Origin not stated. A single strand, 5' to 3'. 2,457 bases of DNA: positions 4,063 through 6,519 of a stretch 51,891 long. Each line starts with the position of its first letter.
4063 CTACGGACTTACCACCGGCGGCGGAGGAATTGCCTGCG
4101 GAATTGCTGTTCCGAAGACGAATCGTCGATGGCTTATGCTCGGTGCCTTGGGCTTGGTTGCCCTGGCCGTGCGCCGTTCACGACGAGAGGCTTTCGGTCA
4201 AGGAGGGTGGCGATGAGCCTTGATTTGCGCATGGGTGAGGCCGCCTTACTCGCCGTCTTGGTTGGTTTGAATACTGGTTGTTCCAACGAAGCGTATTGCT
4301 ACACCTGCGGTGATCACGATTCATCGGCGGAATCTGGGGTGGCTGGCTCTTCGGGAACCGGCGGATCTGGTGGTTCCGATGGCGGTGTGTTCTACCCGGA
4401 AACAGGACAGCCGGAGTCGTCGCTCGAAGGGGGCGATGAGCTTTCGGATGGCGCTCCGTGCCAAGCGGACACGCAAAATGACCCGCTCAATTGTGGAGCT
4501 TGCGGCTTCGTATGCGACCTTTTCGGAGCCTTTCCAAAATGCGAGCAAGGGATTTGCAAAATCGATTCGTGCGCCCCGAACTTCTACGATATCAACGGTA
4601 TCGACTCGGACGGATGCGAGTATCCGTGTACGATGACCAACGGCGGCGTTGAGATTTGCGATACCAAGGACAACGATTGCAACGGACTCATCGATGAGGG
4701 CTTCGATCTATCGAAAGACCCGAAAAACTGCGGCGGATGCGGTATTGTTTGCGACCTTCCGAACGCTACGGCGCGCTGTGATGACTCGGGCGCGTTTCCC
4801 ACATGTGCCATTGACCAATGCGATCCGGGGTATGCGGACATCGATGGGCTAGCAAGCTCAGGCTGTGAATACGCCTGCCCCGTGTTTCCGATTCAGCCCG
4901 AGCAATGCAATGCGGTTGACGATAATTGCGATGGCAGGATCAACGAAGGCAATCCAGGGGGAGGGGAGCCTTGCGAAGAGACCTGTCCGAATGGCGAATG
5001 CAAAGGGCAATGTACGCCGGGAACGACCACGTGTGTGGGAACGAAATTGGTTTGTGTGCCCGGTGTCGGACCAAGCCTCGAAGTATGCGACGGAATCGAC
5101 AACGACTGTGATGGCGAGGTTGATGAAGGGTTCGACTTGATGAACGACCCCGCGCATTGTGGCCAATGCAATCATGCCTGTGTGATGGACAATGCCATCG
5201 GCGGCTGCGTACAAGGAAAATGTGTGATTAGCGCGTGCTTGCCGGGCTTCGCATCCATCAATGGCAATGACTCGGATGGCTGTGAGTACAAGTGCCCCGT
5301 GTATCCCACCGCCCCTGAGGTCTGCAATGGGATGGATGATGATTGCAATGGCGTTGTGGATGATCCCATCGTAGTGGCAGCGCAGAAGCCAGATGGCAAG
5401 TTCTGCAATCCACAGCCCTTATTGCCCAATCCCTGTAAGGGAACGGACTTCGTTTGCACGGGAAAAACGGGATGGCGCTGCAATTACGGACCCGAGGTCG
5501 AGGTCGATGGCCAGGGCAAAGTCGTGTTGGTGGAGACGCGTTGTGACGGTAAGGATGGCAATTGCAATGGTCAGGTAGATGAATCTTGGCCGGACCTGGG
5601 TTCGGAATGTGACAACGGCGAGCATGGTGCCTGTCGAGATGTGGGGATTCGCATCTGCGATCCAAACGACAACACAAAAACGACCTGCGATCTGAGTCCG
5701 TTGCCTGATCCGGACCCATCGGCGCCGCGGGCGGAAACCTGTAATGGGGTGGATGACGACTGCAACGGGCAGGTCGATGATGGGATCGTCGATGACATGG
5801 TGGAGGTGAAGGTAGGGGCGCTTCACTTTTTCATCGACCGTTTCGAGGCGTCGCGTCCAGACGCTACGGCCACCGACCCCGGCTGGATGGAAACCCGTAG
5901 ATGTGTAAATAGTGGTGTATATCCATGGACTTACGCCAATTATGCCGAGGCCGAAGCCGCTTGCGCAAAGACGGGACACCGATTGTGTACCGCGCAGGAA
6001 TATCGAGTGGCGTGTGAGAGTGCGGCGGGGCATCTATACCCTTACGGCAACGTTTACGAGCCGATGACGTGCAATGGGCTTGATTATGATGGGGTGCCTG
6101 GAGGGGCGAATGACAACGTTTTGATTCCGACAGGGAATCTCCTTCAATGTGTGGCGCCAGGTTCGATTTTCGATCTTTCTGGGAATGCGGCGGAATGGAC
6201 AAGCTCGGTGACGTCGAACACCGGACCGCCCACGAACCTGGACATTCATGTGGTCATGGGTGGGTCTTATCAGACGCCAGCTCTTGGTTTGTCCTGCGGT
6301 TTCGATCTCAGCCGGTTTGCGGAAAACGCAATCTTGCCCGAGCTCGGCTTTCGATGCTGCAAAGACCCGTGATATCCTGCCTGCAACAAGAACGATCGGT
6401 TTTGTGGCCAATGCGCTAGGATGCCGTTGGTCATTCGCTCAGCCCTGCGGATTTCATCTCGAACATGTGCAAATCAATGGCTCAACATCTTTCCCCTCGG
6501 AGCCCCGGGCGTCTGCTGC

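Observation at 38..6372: Translationally coupled pair of giant Cys-rich MopE/TIGR02232-repeat proteins: a vWA plus MYXO-CTERM protein and a lipoprotein fused to an FGE-sulfatase domain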

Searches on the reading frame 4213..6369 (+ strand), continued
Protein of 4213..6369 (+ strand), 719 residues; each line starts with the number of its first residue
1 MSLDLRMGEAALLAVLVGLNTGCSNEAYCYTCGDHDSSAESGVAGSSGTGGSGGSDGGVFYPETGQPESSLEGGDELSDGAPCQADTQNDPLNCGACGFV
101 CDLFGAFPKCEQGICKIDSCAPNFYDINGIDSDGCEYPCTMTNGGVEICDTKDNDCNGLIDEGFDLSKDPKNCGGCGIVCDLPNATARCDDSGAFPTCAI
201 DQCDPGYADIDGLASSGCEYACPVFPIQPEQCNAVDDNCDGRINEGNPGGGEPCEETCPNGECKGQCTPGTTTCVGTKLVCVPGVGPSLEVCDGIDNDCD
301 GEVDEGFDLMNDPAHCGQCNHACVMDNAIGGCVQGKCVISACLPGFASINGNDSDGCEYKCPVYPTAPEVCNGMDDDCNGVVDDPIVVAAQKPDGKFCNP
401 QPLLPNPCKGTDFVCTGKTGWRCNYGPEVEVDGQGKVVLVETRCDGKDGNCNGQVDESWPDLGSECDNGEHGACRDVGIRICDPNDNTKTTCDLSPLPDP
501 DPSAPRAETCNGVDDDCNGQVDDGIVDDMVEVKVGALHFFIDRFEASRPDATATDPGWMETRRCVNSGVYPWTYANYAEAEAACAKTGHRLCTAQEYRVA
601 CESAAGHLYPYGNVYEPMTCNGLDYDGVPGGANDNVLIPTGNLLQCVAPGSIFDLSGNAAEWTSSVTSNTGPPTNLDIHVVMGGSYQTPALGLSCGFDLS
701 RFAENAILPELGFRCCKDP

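Call 32: search_solved_structures(query=window:4213-6369:+, max_evalue=0.01, show_alignments=3)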
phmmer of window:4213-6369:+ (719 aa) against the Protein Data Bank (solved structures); distinct sequences matched with E-value up to 0.01: 6.
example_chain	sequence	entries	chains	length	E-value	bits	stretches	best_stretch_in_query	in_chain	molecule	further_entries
1y4j_A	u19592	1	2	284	6.3e-06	28.4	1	570-718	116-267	Sulfatase modifying factor 2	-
7ml6_A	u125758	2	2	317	0.00074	21.6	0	570-626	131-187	CalU17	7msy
6vqp_A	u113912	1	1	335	0.00088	21.3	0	570-626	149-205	CalU17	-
2aft_X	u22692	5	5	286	0.0053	18.8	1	570-718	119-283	Sulfatase modifying factor 1 | Sulfatase-modifying factor 1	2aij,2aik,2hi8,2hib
2afy_X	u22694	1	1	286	0.0055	18.7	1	570-718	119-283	Sulfatase modifying factor 1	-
31dc_A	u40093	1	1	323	0.0073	18.3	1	570-718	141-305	Formylglycine-generating enzyme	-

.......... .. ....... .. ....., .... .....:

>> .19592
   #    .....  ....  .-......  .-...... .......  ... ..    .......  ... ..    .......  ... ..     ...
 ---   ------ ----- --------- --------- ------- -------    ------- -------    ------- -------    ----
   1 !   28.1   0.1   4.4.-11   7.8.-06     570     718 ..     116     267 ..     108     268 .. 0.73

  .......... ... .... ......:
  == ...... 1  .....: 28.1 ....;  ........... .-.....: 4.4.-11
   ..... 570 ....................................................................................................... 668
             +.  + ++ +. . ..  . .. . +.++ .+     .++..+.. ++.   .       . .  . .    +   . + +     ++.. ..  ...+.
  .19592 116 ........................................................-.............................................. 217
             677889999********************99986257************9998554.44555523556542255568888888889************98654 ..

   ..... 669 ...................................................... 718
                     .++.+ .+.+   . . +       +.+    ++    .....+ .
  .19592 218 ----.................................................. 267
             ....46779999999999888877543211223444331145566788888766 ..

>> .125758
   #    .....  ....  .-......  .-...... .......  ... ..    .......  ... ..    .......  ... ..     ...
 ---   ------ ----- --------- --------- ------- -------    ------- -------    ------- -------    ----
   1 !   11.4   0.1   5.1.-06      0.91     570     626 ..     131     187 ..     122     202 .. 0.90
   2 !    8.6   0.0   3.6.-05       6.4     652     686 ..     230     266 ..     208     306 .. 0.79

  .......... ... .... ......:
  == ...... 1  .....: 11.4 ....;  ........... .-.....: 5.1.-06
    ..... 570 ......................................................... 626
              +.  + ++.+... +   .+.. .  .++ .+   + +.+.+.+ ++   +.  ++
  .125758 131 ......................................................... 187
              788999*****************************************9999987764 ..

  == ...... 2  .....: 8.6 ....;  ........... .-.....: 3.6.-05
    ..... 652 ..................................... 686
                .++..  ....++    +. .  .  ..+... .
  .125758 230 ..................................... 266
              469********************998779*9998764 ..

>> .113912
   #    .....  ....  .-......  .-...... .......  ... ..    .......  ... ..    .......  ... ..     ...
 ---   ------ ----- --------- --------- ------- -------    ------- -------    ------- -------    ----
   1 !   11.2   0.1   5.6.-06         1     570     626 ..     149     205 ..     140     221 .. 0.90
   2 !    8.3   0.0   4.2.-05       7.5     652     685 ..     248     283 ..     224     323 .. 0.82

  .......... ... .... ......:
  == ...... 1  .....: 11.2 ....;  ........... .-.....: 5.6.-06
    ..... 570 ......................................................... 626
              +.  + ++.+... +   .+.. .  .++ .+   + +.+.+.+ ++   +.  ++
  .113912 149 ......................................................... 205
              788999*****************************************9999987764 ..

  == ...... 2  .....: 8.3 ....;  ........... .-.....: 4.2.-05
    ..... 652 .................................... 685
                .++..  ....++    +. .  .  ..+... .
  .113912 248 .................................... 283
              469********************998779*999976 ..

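Call 56: search_protein_families(library=pfam, proteins=[L001:4683-5210:-, L001:4370-4666:-], max_evalue=0.01)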
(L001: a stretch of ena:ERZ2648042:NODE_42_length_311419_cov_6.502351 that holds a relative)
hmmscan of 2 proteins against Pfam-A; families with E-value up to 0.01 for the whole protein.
L001:4683-5210:- (175 aa): 1 family
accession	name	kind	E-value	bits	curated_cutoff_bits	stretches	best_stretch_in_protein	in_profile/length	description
PF13358.12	DDE_3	-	2e-21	76.8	28.6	1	6-137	15-144/146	DDE superfamily endonuclease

L001:4370-4666:- (98 aa): 0 families

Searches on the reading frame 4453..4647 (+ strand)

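Call 70: search_protein_families(library=pfam, proteins=[window:4453-4647:+], max_evalue=10)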
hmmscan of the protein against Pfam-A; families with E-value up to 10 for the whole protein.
seq(65 aa): 1 family
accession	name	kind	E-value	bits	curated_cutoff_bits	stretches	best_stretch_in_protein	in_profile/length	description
PF21671.2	CPL1-like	-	0.013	16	27.4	1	6-44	5-50/60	Protein CPL1-like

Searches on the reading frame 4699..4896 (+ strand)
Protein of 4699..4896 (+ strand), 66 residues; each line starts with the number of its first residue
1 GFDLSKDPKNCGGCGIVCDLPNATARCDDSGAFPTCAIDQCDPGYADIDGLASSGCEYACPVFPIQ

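Call 70: search_protein_families(library=pfam, proteins=[window:4699-4896:+], max_evalue=10)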
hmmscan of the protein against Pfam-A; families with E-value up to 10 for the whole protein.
seq(66 aa): 1 family
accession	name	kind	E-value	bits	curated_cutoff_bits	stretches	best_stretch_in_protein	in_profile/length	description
PF21671.2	CPL1-like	-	0.035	14.6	27.4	1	3-46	5-51/60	Protein CPL1-like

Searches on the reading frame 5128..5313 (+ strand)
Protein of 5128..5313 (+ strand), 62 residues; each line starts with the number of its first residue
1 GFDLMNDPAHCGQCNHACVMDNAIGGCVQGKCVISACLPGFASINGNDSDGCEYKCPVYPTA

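Call 70: search_protein_families(library=pfam, proteins=[window:5128-5313:+], max_evalue=10)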
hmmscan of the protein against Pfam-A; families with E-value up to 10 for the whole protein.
seq(62 aa): 2 families
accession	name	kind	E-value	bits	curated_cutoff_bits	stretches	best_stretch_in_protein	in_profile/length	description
PF21671.2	CPL1-like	-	0.0042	17.6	27.4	1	3-44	5-53/60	Protein CPL1-like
PF04885.19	Stig1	-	0.091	13.7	24.1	1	3-35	28-57/85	Stigma-specific STIG1-like protein family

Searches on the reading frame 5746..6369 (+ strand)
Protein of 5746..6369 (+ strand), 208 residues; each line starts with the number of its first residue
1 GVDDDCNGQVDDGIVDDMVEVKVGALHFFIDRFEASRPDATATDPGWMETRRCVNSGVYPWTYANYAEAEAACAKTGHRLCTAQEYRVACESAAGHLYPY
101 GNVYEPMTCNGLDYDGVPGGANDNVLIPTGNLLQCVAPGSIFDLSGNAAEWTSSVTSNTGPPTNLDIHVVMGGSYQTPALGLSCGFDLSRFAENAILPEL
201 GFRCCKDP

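Call 40: search_solved_structures(query=A1, max_evalue=0.001, show_alignments=5)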
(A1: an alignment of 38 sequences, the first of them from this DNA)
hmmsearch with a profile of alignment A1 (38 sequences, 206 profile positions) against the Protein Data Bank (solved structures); distinct sequences matched with E-value up to 0.001: 25.
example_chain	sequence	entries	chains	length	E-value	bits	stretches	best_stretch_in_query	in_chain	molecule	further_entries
1y4j_A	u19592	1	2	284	1.6e-17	67.1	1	60-205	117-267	Sulfatase modifying factor 2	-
7ml6_A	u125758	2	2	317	4e-14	56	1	60-205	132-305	CalU17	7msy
6vqp_A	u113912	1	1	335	4.7e-14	55.8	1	60-205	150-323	CalU17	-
2aft_X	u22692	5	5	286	4e-13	52.7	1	60-205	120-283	Sulfatase modifying factor 1 | Sulfatase-modifying factor 1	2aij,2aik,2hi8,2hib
2afy_X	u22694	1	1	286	5.9e-13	52.2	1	60-205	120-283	Sulfatase modifying factor 1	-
31dc_A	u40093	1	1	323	6e-13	52.1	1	60-205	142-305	Formylglycine-generating enzyme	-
2aii_X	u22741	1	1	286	1.8e-12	50.6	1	60-205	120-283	Sulfatase modifying factor 1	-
1y1e_X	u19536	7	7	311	2.4e-12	50.2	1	60-205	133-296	C-alpha-formyglycine-generating enzyme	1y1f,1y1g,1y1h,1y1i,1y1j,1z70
5ssx_A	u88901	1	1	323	2.6e-12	50.1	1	60-205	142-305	Formylglycine-generating enzyme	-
5ssy_A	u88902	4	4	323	2.8e-12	50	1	60-205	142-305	Formylglycine-generating enzyme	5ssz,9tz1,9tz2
8aru_A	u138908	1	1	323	3e-12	49.9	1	60-205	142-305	Formylglycine-generating enzyme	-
6muj_A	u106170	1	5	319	4e-10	42.9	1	60-205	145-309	Formylglycine-generating enzyme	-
5aoh_A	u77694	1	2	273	4.7e-10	42.7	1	74-201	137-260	Spore coat protein CotH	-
2q17_A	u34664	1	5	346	4.9e-10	42.6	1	60-205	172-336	formylglycine generating enzyme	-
9myj_B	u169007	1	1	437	5.2e-10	42.5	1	59-204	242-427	Lipoprotein, putative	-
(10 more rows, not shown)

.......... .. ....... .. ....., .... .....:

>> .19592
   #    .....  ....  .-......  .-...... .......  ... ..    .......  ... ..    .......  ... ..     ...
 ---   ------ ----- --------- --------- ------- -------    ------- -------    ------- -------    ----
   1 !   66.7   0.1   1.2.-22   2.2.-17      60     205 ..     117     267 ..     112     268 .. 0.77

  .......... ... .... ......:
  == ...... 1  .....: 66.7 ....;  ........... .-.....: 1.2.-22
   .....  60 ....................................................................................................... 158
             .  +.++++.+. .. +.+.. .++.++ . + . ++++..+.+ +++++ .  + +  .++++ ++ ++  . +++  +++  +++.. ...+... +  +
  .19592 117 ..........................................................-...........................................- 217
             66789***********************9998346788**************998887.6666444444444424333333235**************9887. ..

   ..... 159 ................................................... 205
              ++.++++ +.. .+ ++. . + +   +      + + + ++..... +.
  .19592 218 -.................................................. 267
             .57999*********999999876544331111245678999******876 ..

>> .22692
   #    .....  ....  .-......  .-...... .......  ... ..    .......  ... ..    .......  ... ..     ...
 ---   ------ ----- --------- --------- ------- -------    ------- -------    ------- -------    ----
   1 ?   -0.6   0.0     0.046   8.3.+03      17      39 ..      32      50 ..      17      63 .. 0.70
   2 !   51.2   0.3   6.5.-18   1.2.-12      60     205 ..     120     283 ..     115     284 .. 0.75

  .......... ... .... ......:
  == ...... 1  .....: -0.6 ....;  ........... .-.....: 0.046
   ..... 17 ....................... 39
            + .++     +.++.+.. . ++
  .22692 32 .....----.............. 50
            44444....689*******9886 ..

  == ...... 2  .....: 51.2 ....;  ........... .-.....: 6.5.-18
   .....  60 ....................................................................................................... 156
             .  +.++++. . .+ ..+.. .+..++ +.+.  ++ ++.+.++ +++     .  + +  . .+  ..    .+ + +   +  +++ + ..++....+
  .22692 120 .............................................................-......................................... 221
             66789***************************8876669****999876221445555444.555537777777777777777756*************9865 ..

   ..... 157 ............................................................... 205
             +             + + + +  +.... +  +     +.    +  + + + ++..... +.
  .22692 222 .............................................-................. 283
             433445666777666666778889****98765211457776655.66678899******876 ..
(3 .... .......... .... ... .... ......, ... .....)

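Call 44: predict_structure(alignment_id=A1)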
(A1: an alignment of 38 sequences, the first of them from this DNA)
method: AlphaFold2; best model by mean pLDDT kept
length: 208 residues; sequences in the alignment: 38
mean_pLDDT: 87.0   pTM: 0.85
mean pLDDT of the five models: 87.0, 86.4, 84.5, 84.1, 82.2
residues with pLDDT >= 90: 124; 70-90: 54; 50-70: 27; < 50: 3
segments of 3 or more residues with pLDDT < 50: none
pLDDT, mean of each block of 10 residues (from residue 1): 61 76 96 95 91 93 97 95 96 90 79 53 78 86 86 97 97 84 87 96 97
secondary structure, 60 per line:
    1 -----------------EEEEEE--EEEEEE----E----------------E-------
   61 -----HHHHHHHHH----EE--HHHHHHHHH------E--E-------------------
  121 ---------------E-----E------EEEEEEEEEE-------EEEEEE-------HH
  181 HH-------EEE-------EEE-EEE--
elements in order: E18-23 E26-31 H66-74 H83-91 E149-158 E166-171 H179-182 E190-192 E200-202 E204-206

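Call 46: find_related_loci(query=A1, collection=genome_contigs, flank=10000)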
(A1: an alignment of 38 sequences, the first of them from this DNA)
Query A1 (208 aa) in genome_contigs; peptide patterns used: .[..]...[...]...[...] (x = any residue, [..] = any of these).
600 stretches matched a pattern (row limit reached: there are more); 284 encode a relative of the query (tblastn E <= 1e-3); the best 80 are kept; 80 distinct loci.
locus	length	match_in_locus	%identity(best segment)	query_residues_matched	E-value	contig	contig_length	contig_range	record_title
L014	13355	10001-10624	65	2-207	3e-80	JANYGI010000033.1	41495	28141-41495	MAG: Byssovorax sp. isolate 341R_metabinner_12 341R_k141_939351, whole genome shotgun sequence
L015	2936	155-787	55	1-208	6e-68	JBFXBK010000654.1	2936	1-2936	MAG: Polyangiaceae bacterium isolate CA_2019_TPBS_44 NODE_117929_length_2936_cov_5.012460_TPBS, whole genome shotgun seq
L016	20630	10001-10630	51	1-207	6e-60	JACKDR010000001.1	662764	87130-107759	MAG: Kofleriaceae bacterium isolate HK-STAS-MYXO-12 HK-STAS-MYXO-12_1, whole genome shotgun sequence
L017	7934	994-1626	51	1-207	4e-57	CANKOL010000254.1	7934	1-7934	MAG: Sandaracinaceae bacterium isolate RH-9nov16-262 genome assembly, contig: RH-9nov16-C-C23505, whole genome shotgun s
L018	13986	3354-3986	50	2-207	2e-57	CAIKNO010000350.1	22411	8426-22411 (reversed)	MAG: uncultured Sandaracinus sp. isolate KT_bin-1087 genome assembly, contig: bin-1087:350/816, whole genome shotgun seq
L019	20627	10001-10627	49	1-207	2e-55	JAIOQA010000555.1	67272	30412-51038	MAG: Deltaproteobacteria bacterium isolate LakeFargette_0920_ALND_MAG_72_12 LacPavin_0920_ALND_scaffold_1052751, whole g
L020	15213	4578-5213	47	1-207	2e-53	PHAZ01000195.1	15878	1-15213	MAG: Deltaproteobacteria bacterium HGW-Deltaproteobacteria-22 08E140C01_z5_2013_Ig3399_v2_scaffold_5113, whole genome sh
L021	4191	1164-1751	49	1-208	5e-53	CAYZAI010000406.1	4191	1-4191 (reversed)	MAG TPA_asm: uncultured Myxococcales bacterium isolate binchicken_co129_650 genome assembly, contig: NODE_79376_length_4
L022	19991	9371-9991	47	3-206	1e-52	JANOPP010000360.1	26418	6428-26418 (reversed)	MAG: Myxococcales bacterium isolate VAR_4_metabat_47_sub VAR_4_k141_1408002, whole genome shotgun sequence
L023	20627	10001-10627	44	1-206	7e-52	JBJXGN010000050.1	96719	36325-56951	MAG: Kofleriaceae bacterium isolate F1F2.bin.256 k127_1117400, whole genome shotgun sequence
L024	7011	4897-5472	48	14-206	1e-50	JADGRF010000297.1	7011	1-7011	MAG: Sandaracinaceae bacterium isolate Chersky_700 k127_18308899, whole genome shotgun sequence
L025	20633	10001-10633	44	1-207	5e-50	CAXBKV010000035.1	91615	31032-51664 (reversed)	MAG TPA_asm: uncultured Kofleriaceae bacterium isolate ERR2762116_concoct_33 genome assembly, contig: ERZ3422114.443, wh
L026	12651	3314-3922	44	1-208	1e-48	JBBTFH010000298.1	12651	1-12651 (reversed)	MAG: Myxococcota bacterium isolate H32-bin139_1 H32_bin139_1_000000000298, whole genome shotgun sequence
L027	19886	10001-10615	40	3-206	5e-46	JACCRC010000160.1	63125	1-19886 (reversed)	MAG: Deltaproteobacteria bacterium isolate MGR_bin12 SD2897-2912_k127_2920407, whole genome shotgun sequence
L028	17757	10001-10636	44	1-208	7e-45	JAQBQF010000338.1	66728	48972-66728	MAG: Myxococcales bacterium isolate RYN_366 scaffold_3122940, whole genome shotgun sequence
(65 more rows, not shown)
